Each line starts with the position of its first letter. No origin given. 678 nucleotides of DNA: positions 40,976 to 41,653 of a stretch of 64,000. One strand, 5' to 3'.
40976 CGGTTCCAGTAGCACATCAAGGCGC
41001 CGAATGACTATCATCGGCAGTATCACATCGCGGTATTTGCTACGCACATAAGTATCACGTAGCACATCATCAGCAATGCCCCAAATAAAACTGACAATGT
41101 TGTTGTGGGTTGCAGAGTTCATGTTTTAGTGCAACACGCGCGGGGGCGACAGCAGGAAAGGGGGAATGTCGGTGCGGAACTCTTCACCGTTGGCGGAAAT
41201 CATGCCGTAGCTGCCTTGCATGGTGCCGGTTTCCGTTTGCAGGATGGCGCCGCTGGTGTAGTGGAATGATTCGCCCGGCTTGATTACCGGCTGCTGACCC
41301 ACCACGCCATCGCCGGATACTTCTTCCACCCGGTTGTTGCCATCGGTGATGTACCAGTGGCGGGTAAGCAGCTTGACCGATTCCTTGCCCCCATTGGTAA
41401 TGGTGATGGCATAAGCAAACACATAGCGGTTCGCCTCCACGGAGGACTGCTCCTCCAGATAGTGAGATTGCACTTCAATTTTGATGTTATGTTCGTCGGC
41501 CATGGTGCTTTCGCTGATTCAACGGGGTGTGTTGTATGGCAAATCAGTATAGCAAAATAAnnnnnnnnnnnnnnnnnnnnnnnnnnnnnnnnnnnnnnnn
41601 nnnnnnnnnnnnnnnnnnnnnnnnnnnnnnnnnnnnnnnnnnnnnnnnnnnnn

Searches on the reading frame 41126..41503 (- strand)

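Call 12: search_protein_families(library=pfam, proteins=[window:41126-41503:-], max_evalue=0.00001)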
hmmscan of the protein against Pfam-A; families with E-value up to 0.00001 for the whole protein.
window:41126-41503:- (125 aa): 1 family
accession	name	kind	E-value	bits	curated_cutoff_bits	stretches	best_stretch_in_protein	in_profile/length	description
PF04379.20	DUF525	-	1.4e-36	125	27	1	17-102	1-86/87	ApaG domain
